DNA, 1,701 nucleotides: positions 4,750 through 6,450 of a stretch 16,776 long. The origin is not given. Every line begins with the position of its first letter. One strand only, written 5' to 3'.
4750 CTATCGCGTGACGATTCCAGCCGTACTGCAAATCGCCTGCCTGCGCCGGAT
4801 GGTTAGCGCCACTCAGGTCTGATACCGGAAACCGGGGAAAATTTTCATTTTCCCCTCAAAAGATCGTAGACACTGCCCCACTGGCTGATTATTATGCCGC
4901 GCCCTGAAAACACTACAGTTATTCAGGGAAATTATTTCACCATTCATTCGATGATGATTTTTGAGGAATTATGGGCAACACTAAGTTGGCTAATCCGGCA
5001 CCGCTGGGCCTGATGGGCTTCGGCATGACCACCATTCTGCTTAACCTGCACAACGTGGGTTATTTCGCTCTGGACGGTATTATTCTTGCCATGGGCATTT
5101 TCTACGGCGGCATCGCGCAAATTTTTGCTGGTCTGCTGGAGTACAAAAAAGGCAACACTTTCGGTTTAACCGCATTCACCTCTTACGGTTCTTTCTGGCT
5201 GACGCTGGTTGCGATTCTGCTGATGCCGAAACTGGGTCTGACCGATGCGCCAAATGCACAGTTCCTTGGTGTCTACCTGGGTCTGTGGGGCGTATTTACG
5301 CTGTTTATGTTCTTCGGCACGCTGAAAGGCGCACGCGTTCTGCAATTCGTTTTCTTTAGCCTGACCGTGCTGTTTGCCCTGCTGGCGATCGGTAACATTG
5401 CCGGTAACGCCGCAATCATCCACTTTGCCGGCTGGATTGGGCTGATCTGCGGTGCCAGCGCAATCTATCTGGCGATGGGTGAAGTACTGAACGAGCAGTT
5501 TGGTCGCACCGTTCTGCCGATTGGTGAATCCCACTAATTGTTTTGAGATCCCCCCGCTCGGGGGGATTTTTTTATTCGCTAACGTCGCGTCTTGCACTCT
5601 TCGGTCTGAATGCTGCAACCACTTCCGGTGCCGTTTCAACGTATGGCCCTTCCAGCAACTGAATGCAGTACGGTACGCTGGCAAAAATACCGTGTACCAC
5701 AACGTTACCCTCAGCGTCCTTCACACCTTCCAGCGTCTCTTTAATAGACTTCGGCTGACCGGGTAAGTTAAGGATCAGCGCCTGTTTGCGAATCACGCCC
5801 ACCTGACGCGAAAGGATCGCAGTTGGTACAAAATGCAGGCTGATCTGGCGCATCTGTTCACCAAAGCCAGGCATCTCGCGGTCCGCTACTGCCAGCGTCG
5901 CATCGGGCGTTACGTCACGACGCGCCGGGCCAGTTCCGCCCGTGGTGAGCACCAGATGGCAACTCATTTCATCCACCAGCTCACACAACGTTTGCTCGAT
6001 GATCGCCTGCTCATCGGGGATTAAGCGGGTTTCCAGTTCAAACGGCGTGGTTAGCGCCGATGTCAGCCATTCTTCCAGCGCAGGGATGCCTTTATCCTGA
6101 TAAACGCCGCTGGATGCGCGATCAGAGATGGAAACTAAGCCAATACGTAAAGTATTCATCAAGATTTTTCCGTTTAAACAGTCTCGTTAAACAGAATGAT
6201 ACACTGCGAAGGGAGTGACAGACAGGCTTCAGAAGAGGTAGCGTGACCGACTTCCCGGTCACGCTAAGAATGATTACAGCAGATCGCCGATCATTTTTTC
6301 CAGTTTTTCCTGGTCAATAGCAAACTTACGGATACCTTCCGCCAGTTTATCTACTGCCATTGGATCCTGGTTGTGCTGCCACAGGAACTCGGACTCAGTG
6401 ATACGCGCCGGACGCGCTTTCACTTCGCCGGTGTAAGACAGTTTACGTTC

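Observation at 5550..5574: Terminator between satP and mog overlaps the mog stop codon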

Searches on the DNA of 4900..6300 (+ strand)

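Call 4: search_dna_similar(query=window:4900-6300:+, collection=ecoli_genomes, mode=near, max_rows=12, rows=spread)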
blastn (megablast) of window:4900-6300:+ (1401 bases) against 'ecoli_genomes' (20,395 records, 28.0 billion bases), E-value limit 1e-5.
Records with a match: 5425; places in all: 5443; records where one place covers at least 80% of the query: 5411.
Genomes with a match: 5425 of 5426; with a place that covers at least 80% of the query: 5411. Places per genome that has any: lowest 1, median 1, highest 2. On chromosomes: 5440 places; on plasmids: 3.
Best place of each record, by identity: >=99% 3992; 95-99% 1433.
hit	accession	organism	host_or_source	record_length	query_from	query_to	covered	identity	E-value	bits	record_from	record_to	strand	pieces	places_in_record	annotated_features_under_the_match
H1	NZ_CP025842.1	Escherichia coli strain 720632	Homo sapiens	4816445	1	1401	100%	100.0%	0e+0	2588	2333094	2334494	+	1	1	mog: molybdopterin adenylyltransferase | satP: acetate uptake transporter | tal: transaldolase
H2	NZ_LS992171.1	Escherichia coli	-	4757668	1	1401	100%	100.0%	0e+0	2588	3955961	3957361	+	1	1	mog: molybdopterin adenylyltransferase | satP: acetate uptake transporter | tal: transaldolase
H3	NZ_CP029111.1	Escherichia coli strain AR436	missing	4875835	1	1401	100%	99.6%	0e+0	2560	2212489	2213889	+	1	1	mog: molybdopterin adenylyltransferase | satP: acetate uptake transporter | tal: transaldolase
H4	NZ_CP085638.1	Escherichia coli strain fEC.1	pigeon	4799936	1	1401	100%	99.6%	0e+0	2555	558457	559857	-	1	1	mog: molybdopterin adenylyltransferase | satP: acetate uptake transporter | tal: transaldolase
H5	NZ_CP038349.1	Escherichia coli O157:H7 strain F8952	missing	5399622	1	1401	100%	99.5%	0e+0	2549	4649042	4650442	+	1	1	mog: molybdopterin adenylyltransferase | satP: acetate uptake transporter | tal: transaldolase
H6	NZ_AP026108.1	Escherichia coli strain CEC13091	Homo sapiens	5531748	1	1401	100%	99.4%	0e+0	2543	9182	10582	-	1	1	mog: molybdopterin adenylyltransferase | satP: acetate uptake transporter | tal: transaldolase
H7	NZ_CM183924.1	Escherichia coli strain GMF054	Homo sapiens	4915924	1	1401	100%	99.2%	0e+0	2527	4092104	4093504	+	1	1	mog: molybdopterin adenylyltransferase | satP: acetate uptake transporter | tal: transaldolase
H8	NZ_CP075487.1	Escherichia coli strain NT1F34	pig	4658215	1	1401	100%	99.0%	0e+0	2510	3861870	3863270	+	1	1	mog: molybdopterin adenylyltransferase | satP: acetate uptake transporter | tal: transaldolase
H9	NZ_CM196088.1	Escherichia coli strain K207-3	-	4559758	1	1401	100%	99.0%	0e+0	2510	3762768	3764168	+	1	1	mog: molybdopterin adenylyltransferase | satP: acetate uptake transporter | tal: transaldolase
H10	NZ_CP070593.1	Escherichia coli strain ESC53083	Homo sapiens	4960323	1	1401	100%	98.8%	0e+0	2494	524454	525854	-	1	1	mog: molybdopterin adenylyltransferase | satP: acetate uptake transporter | tal: transaldolase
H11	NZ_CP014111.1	Escherichia coli strain FDAARGOS_144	Homo sapiens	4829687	1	1401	100%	98.5%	0e+0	2503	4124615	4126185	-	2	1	mog: molybdopterin adenylyltransferase | satP: acetate uptake transporter | tal: transaldolase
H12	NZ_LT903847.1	Escherichia coli O127:H6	Homo sapiens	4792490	655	1401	53%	98.9%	0e+0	1336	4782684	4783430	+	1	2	mog: molybdopterin adenylyltransferase | tal: transaldolase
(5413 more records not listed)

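Call 24: search_dna_similar(query=L002:3050-3300:+, collection=ecoli_genomes, mode=near, max_rows=15, rows=best)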
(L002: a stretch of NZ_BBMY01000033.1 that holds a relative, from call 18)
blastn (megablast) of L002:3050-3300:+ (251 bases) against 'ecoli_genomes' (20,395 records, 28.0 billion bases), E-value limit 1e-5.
In 4423 record(s) the limit of 40 matching pieces per record was reached: places in those records are undercounted.
Records with a match: 5478; places in all: 206205; records where one place covers at least 80% of the query: 467.
Genomes with a match: 5426 of 5426; with a place that covers at least 80% of the query: 467. Places per genome that has any: lowest 13, median 40, highest 55. On chromosomes: 206040 places; on plasmids: 165.
Best place of each record, by identity: >=99% 7; 95-99% 8; 90-95% 335; 80-90% 5127; 60-80% 1.
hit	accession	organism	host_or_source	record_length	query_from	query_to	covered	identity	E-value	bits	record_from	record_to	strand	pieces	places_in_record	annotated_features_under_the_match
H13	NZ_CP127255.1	Escherichia coli strain Q5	Coturnix coturnix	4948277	1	249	99%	86.9%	2e-70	274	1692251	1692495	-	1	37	mog: molybdopterin adenylyltransferase | satP: acetate uptake transporter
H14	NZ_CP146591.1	Escherichia coli strain A1.S1.65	Homo sapiens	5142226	1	249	99%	86.9%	2e-70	274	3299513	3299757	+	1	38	mog: molybdopterin adenylyltransferase | satP: acetate uptake transporter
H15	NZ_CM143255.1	Escherichia coli strain UID2404240036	Homo sapiens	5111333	1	249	99%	86.9%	2e-70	274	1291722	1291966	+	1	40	mog: molybdopterin adenylyltransferase | satP: acetate uptake transporter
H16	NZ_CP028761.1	Escherichia coli strain A13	Sheep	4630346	1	249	99%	86.6%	2e-69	270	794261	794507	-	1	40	mog: molybdopterin adenylyltransferase | satP: acetate uptake transporter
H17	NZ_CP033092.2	Escherichia coli DSM 30083 = JCM 1649 = ATCC 11775 strain ...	-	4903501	1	249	99%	86.6%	7e-69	268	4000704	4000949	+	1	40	mog: molybdopterin adenylyltransferase | satP: acetate uptake transporter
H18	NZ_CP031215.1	Escherichia coli strain Es_ST80_L1_NDM_10_2017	Homo sapiens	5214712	1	249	99%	86.6%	7e-69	268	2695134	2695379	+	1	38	mog: molybdopterin adenylyltransferase | satP: acetate uptake transporter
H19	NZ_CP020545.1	Escherichia coli strain ZJ3920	Homo sapiens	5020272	1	249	99%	86.6%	7e-69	268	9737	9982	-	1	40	mog: molybdopterin adenylyltransferase | satP: acetate uptake transporter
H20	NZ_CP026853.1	Escherichia coli strain MS7163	Homo sapiens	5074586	1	249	99%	86.6%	7e-69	268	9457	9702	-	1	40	mog: molybdopterin adenylyltransferase | satP: acetate uptake transporter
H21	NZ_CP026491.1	Escherichia coli strain HS13-1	Homo sapiens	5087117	1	249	99%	86.6%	7e-69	268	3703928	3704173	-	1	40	mog: molybdopterin adenylyltransferase | satP: acetate uptake transporter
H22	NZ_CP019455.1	Escherichia coli strain FHI_NMBU_03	Homo sapiens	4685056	1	249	99%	86.6%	7e-69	268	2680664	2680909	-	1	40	mog: molybdopterin adenylyltransferase | satP: acetate uptake transporter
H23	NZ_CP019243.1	Escherichia coli strain Combat2C1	Homo sapiens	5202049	1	249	99%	86.6%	7e-69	268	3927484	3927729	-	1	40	mog: molybdopterin adenylyltransferase | satP: acetate uptake transporter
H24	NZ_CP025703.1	Escherichia coli strain BH100N substr. MG2017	Homo sapiens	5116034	1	249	99%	86.6%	7e-69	268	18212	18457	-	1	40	mog: molybdopterin adenylyltransferase | satP: acetate uptake transporter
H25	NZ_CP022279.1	Escherichia coli strain STEC299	Marmota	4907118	1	249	99%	86.6%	7e-69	268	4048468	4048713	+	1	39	mog: molybdopterin adenylyltransferase | satP: acetate uptake transporter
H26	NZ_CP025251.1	Escherichia coli strain BH100 substr. MG2017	Homo sapiens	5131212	1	249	99%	86.6%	7e-69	268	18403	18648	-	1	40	mog: molybdopterin adenylyltransferase | satP: acetate uptake transporter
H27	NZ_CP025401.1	Escherichia coli strain MS8345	Homo sapiens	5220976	1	249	99%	86.6%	7e-69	268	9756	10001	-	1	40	mog: molybdopterin adenylyltransferase | satP: acetate uptake transporter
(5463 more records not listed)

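Call 25: get_annotated_region(hit=H11, flank=200)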
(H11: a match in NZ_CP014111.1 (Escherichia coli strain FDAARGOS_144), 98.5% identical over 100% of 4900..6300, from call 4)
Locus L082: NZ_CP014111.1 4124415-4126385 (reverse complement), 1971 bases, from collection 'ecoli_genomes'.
description: Escherichia coli strain FDAARGOS_144 chromosome, complete genome
organism: Escherichia coli strain FDAARGOS_144 (NCBI taxid 562)
replicon: chromosome; assembly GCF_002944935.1
host: Homo sapiens; source: urine; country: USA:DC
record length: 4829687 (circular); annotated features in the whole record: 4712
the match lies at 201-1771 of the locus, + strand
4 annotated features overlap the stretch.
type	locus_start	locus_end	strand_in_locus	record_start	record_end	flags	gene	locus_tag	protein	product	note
CDS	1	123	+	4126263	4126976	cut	msyB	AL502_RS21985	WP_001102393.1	acidic protein MsyB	-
CDS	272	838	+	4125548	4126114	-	satP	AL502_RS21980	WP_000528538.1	acetate uptake transporter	-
CDS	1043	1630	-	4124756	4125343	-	mog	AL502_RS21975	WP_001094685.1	molybdopterin adenylyltransferase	-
CDS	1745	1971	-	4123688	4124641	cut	tal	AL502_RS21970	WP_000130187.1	transaldolase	-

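Call 47: search_dna_similar(query=window:5520-5600:+, collection=ecoli_genomes, mode=near, max_rows=12, rows=spread)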
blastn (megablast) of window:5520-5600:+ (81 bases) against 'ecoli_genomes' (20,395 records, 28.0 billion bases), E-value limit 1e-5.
Records with a match: 4466; places in all: 4466; records where one place covers at least 80% of the query: 4457.
Genomes with a match: 4466 of 5426; with a place that covers at least 80% of the query: 4457. Places per genome that has any: lowest 1, median 1, highest 1. On chromosomes: 4463 places; on plasmids: 3.
Best place of each record, by identity: >=99% 3235; 95-99% 1230; 90-95% 1.
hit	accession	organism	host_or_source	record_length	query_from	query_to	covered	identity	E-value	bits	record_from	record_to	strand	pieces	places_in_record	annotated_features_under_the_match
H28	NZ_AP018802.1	Escherichia coli strain E2863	Bos taurus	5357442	1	81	100%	100.0%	6e-34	150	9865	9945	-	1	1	mog: molybdopterin adenylyltransferase | satP: acetate uptake transporter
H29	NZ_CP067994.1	Escherichia coli strain CV601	not applicable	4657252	1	81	100%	100.0%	6e-34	150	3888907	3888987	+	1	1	mog: molybdopterin adenylyltransferase | satP: acetate uptake transporter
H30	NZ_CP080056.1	Escherichia coli strain 18SZHZ655Rt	Homo sapiens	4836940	1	81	100%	100.0%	6e-34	150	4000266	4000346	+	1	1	mog: molybdopterin adenylyltransferase | satP: acetate uptake transporter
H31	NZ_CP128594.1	Escherichia coli strain VG1046-3E9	farm environment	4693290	1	81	100%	100.0%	6e-34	150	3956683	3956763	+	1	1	mog: molybdopterin adenylyltransferase | satP: acetate uptake transporter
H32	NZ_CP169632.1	Escherichia coli strain L-formLTE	-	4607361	1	81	100%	100.0%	6e-34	150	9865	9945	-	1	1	mog: molybdopterin adenylyltransferase | satP: acetate uptake transporter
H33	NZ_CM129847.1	Escherichia coli strain TB06053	fresh water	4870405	1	81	100%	100.0%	6e-34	150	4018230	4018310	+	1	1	mog: molybdopterin adenylyltransferase | satP: acetate uptake transporter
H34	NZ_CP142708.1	Escherichia coli strain T28R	dog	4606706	1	81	100%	100.0%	6e-34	150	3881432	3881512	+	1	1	mog: molybdopterin adenylyltransferase | satP: acetate uptake transporter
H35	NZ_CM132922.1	Escherichia coli strain HY220605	yak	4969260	1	81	100%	100.0%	6e-34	150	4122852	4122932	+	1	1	mog: molybdopterin adenylyltransferase | satP: acetate uptake transporter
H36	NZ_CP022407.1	Escherichia coli O121:H19 strain 16-9255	Flour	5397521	1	81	100%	98.8%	3e-32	145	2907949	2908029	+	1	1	mog: molybdopterin adenylyltransferase | satP: acetate uptake transporter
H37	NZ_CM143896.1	Escherichia coli strain E24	Homo sapiens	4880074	1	81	100%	98.8%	3e-32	145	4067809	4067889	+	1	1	mog: molybdopterin adenylyltransferase | satP: acetate uptake transporter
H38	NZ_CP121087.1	Escherichia coli strain ST3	Homo sapiens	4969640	1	81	100%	97.5%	1e-30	139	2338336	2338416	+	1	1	mog: molybdopterin adenylyltransferase | satP: acetate uptake transporter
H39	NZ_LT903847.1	Escherichia coli O127:H6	Homo sapiens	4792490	1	42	52%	100.0%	3e-12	79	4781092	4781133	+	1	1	satP: acetate uptake transporter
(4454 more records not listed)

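Call 50: search_dna_similar(query=L082:760-1120:+, collection=ecoli_genomes, mode=near, max_rows=14, rows=spread)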
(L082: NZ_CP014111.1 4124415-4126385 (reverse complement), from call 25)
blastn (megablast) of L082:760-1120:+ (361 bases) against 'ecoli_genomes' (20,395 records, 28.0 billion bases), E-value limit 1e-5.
In 4825 record(s) the limit of 40 matching pieces per record was reached: places in those records are undercounted.
Records with a match: 5480; places in all: 202071; records where one place covers at least 80% of the query: 467.
Genomes with a match: 5426 of 5426; with a place that covers at least 80% of the query: 467. Places per genome that has any: lowest 14, median 39, highest 56. On chromosomes: 201903 places; on plasmids: 168.
Best place of each record, by identity: >=99% 431; 95-99% 2820; 90-95% 2177; 80-90% 52.
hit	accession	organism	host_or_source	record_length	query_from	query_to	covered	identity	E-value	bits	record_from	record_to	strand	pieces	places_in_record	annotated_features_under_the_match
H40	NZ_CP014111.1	Escherichia coli strain FDAARGOS_144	Homo sapiens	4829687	1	361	100%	100.0%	0e+0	667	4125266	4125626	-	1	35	satP: acetate uptake transporter | mog: molybdopterin adenylyltransferase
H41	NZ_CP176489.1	Escherichia coli strain N1420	Homo sapiens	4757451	2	361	100%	99.2%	0e+0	647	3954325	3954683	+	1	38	satP: acetate uptake transporter | mog: molybdopterin adenylyltransferase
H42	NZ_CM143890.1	Escherichia coli strain E25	Homo sapiens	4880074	1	361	58%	96.2%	2e-45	347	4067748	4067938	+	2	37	satP: acetate uptake transporter | mog: molybdopterin adenylyltransferase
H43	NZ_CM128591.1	Escherichia coli strain 200112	Homo sapiens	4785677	1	361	58%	95.8%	1e-43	341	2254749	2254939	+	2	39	satP: acetate uptake transporter | mog: molybdopterin adenylyltransferase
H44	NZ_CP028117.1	Escherichia coli O111 str. RM9322 strain RM9322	Creek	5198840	1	361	58%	95.3%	1e-43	335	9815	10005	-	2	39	satP: acetate uptake transporter | mog: molybdopterin adenylyltransferase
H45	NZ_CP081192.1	Escherichia coli strain EC1722-1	Homo sapiens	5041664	1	361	58%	95.3%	1e-43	335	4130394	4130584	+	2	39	satP: acetate uptake transporter | mog: molybdopterin adenylyltransferase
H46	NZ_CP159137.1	Escherichia coli strain 158274-3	Homo sapiens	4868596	1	361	58%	95.3%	1e-43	335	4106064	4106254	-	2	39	satP: acetate uptake transporter | mog: molybdopterin adenylyltransferase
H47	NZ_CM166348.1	Escherichia coli strain CH4796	Homo sapiens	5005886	1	361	58%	95.3%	1e-43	335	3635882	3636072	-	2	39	satP: acetate uptake transporter | mog: molybdopterin adenylyltransferase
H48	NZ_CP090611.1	Escherichia coli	pig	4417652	1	361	58%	94.8%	5e-42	330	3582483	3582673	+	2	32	satP: acetate uptake transporter | mog: molybdopterin adenylyltransferase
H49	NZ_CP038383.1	Escherichia coli O55:H7 strain DEC5E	Homo sapiens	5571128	1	361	58%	94.3%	2e-40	324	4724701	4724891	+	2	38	satP: acetate uptake transporter | mog: molybdopterin adenylyltransferase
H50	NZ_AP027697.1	Escherichia coli strain PSS-12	Homo sapiens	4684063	1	361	58%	94.3%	2e-40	324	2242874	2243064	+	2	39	satP: acetate uptake transporter | mog: molybdopterin adenylyltransferase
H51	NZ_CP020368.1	Escherichia coli strain BLR(DE3)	commercial strain obtained from Novagen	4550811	2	361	58%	94.3%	2e-40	322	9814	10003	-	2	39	mog: molybdopterin adenylyltransferase | satP: acetate uptake transporter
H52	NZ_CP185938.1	Escherichia coli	Homo sapiens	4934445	2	361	58%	94.3%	2e-40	322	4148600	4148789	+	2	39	satP: acetate uptake transporter | mog: molybdopterin adenylyltransferase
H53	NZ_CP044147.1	Escherichia coli O157 strain AR-0428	missing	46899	137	171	10%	100.0%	1e-7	66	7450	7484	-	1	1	none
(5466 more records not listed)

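Call 58: search_dna_similar(query=L007:3102-4532:+, collection=ecoli_genomes, mode=distant, max_rows=8)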
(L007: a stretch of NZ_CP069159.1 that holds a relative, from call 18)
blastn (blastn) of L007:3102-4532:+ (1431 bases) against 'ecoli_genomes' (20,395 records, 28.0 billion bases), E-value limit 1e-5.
Records with a match: 11; places in all: 11; records where one place covers at least 80% of the query: 11.
Genomes with a match: 11 of 5426; with a place that covers at least 80% of the query: 11. Places per genome that has any: lowest 1, median 1, highest 1. On chromosomes: 11 places; on plasmids: 0.
Best place of each record, by identity: 60-80% 11.
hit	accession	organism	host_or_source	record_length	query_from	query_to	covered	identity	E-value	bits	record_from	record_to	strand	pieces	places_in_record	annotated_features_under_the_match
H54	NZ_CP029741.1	Escherichia coli strain AR_0085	missing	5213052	61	1287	86%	71.6%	4e-173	618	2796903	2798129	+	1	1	MFS transporter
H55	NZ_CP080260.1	Escherichia coli strain 135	Chicken fecal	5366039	61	1287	86%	71.6%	4e-173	618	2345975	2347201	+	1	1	MFS transporter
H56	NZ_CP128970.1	Escherichia coli strain TUM1886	missing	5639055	61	1287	86%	71.6%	4e-173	618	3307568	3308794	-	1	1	MFS transporter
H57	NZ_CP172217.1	Escherichia coli strain GF4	chicken meat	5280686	61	1287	86%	71.6%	4e-173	618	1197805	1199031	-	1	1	MFS transporter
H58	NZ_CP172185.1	Escherichia coli strain GF60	chicken meat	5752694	61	1287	86%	71.6%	4e-173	618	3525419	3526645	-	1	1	MFS transporter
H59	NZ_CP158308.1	Escherichia coli strain CM2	Chicken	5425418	61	1287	86%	71.6%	4e-173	618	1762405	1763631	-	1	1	MFS transporter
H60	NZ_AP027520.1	Escherichia coli strain LR-31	Homo sapiens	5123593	61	1287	86%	71.6%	4e-173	618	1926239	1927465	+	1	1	MFS transporter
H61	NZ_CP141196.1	Escherichia coli strain 673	Homo sapiens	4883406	61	1287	86%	71.6%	4e-173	618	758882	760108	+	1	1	MFS transporter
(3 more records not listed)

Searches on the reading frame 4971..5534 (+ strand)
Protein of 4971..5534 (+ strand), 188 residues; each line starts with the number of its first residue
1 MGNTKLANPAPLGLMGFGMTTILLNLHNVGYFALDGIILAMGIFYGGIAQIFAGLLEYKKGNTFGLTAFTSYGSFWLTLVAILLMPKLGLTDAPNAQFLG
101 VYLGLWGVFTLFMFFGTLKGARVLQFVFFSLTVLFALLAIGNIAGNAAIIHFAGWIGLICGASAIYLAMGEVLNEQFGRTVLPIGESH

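Call 18: find_related_loci(query=window:4971-5534:+, collection=genome_contigs, flank=2500)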
Query window:4971-5534:+ (188 aa) in genome_contigs; peptide patterns used: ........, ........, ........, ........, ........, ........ (x = any residue, [..] = any of these).
600 stretches matched a pattern (row limit reached: there are more); 581 encode a relative of the query (tblastn E <= 1e-3); the best 80 are kept; 80 distinct loci.
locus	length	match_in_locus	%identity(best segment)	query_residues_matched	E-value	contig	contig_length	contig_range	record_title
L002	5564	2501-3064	98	1-188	1e-117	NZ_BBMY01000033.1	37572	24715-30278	Escherichia albertii NBRC 107761 = DSM 17582 strain NBRC 107761, whole genome shotgun sequence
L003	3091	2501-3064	98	1-188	2e-118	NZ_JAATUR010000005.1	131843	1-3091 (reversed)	Escherichia coli strain SCPM-O-B-8794 5length=131843, whole genome shotgun sequence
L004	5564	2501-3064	92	1-188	2e-112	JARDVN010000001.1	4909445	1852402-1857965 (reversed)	Citrobacter amalonaticus strain AUH_CA_2023_1 contig_2, whole genome shotgun sequence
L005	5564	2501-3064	93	1-188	9e-112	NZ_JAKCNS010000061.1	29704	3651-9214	Kluyvera intermedia strain INSAq229 Aq229_contig_62, whole genome shotgun sequence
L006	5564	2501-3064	93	1-188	2e-111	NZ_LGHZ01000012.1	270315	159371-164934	Kluyvera genomosp. 1 strain L2 contig12, whole genome shotgun sequence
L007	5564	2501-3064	91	1-188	1e-111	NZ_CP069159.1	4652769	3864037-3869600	Citrobacter sp. R56 chromosome, complete genome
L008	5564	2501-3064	91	1-188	1e-110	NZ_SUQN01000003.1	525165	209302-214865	Citrobacter gillenii strain UMG736 UMG736_3, whole genome shotgun sequence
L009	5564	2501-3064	91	1-188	3e-110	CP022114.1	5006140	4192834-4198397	Kluyvera genomosp. 3 strain YDC799 chromosome, complete genome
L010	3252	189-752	90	1-188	2e-110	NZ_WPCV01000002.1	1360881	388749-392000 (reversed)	Citrobacter sp. On2M On2M_2, whole genome shotgun sequence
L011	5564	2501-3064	90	1-188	3e-109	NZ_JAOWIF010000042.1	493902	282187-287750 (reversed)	Citrobacter sp. Cu233 235, whole genome shotgun sequence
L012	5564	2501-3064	90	1-188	5e-109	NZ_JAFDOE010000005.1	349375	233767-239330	Citrobacter sp. FP75 contig5, whole genome shotgun sequence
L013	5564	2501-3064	90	1-188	5e-109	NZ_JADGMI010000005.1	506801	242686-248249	Superficieibacter sp. 1612_C1 1612_C1_5, whole genome shotgun sequence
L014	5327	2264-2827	89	1-188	2e-107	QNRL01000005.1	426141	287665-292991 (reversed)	Pseudocitrobacter faecalis strain DSM 27453 Ga0244571_105, whole genome shotgun sequence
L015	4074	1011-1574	89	1-188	9e-108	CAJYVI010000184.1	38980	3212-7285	MAG: uncultured Pseudocitrobacter sp. isolate SP260_1_metabat2_genome_mining.39 genome assembly, contig: k127_67213, who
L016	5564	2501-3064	88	1-188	1e-107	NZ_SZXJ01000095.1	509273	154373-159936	Citrobacter sp. wls619 contig29, whole genome shotgun sequence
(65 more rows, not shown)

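Call 57: search_protein_families(proteins=[L007:3105-4409:-], library=ncbifam, max_evalue=1e-10)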
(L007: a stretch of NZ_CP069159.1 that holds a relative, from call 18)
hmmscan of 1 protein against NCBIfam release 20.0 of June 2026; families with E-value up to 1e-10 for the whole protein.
L007:3105-4409:- (435 aa): 11 families
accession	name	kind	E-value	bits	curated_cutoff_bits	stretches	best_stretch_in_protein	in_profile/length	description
TIGR00883.1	2A0106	subfamily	1.1e-87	294.7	443.45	1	22-411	1-400/400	metabolite/H+ symporter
NF007927.0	PRK10642.1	equivalog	4.9e-63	213.6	544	1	13-419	24-440/500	glycine betaine/L-proline transporter ProP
NF007414.0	PRK09952.1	equivalog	3.8e-57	194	538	1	19-409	27-419/438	shikimate transporter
NF011656.1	PRK15075.1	subfamily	3.1e-55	187.7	445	1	19-417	12-411/419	tricarballylate/proton symporter TcuC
NF007710.0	PRK10406.1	subfamily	7.3e-45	153.8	550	1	10-411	18-417/432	MFS family transporter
NF003024.0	PRK03893.1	subfamily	1.4e-30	106.6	604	1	4-260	11-241/497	sialate:H+ symport family MFS transporter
TIGR00895.1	2A0115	subfamily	1.3e-25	90.2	418.55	1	3-390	6-396/398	aromatic acid/H+ symport family MFS transporter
TIGR00891.1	2A0112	subfamily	6.1e-23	81.5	552.9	1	5-376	3-373/405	sialate:H+ symport family MFS transporter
NF008963.0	PRK12307.1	equivalog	1.4e-17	63.9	637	1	8-395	12-387/426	MFS transporter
NF008586.0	PRK11551.1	equivalog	3e-15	56.1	410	1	60-372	54-349/406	3-(3-hydroxy-phenyl)propionate transporter MhpT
TIGR00887.1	2A0109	equivalog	8.1e-11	41.5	610.3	1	6-182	8-180/502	phosphate:H+ symporter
